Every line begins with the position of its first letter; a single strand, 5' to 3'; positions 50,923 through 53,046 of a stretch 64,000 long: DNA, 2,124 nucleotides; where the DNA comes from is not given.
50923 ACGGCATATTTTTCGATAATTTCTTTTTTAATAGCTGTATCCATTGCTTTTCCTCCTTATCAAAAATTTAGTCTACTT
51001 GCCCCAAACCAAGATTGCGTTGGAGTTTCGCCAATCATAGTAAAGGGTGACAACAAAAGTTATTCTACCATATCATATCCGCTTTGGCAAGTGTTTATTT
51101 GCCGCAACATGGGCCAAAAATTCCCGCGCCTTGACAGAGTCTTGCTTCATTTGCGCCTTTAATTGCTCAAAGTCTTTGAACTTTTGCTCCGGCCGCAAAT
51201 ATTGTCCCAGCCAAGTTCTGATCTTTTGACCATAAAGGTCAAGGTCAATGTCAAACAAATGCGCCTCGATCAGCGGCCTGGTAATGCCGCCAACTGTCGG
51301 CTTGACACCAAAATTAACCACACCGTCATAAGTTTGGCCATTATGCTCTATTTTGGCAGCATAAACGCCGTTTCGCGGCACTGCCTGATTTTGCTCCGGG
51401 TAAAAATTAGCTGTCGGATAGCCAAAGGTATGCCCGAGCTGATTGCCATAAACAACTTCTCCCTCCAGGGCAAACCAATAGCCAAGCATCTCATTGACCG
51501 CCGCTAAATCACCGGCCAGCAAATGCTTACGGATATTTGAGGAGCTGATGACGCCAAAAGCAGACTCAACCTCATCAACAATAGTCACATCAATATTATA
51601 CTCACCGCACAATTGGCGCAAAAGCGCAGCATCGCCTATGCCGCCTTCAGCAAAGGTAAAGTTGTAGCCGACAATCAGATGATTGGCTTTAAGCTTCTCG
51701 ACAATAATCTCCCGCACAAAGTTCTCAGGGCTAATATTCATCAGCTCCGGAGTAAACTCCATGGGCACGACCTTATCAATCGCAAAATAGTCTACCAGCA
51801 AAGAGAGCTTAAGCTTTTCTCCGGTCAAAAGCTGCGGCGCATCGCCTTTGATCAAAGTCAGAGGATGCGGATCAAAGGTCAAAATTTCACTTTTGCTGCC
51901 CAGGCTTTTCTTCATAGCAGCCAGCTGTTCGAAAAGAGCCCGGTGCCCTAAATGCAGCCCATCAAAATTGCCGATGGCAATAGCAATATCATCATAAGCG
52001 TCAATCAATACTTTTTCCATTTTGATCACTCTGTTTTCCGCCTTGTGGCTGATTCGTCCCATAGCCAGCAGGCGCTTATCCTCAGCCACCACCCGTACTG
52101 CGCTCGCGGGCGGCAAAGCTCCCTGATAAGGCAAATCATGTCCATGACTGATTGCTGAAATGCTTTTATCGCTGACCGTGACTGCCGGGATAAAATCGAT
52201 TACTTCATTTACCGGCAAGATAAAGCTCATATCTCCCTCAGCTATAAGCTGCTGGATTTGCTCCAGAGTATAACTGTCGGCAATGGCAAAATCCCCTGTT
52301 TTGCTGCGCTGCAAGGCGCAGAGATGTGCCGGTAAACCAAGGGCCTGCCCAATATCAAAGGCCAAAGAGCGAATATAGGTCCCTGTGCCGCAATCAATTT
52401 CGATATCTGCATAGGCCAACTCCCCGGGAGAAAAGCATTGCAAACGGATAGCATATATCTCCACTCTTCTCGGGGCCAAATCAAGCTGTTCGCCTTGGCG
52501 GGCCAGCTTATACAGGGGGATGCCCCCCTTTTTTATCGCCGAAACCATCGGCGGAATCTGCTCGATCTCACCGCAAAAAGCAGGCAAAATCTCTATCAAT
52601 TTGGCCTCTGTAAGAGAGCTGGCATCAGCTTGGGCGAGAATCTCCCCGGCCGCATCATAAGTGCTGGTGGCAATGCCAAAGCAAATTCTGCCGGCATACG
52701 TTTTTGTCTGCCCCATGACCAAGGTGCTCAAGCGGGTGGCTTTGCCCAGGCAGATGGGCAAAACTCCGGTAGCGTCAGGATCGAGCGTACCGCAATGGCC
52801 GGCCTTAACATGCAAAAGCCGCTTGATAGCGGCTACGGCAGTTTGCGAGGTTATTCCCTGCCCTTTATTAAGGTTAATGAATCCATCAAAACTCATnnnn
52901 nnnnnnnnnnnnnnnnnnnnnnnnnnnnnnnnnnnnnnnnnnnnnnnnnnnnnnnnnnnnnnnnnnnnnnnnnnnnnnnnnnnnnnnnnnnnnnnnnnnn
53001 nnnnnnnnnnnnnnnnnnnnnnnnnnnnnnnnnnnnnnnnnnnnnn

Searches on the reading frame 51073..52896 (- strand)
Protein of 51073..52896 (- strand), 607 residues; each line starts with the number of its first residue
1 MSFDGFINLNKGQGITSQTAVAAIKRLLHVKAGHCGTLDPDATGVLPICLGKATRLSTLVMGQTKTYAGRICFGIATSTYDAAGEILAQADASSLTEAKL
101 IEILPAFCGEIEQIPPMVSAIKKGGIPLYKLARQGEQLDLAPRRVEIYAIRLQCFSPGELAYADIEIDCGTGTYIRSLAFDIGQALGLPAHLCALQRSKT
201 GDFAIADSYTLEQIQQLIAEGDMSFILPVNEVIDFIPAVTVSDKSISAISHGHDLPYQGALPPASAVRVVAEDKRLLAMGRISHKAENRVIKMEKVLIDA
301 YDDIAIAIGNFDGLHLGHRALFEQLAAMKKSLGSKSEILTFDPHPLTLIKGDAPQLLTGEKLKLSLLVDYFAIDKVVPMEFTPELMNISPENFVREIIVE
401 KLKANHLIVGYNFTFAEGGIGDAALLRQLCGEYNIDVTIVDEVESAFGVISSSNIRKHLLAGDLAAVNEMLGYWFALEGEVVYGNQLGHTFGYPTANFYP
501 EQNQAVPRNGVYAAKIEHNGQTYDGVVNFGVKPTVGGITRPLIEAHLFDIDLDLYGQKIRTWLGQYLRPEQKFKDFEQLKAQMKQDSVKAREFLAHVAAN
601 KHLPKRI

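Call 8: search_protein_families(library=pfam, proteins=[window:51073-52896:-], max_evalue=0.00001)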
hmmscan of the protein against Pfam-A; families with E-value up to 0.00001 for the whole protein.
window:51073-52896:- (607 aa): 4 families
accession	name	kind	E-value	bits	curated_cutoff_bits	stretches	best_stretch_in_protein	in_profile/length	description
PF01509.24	TruB_N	-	5.2e-49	166.9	27.3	1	29-175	6-149/149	TruB family pseudouridylate synthase (N terminal domain)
PF06574.18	FAD_syn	-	2.8e-39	134.9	27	1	303-453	7-157/158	FAD synthetase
PF01687.23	Flavokinase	-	1.8e-38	132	19.6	1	471-594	1-124/124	Riboflavin kinase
PF16198.10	TruB_C_2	-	3.8e-10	40.2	29.3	1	176-231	1-63/66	tRNA pseudouridylate synthase B C-terminal domain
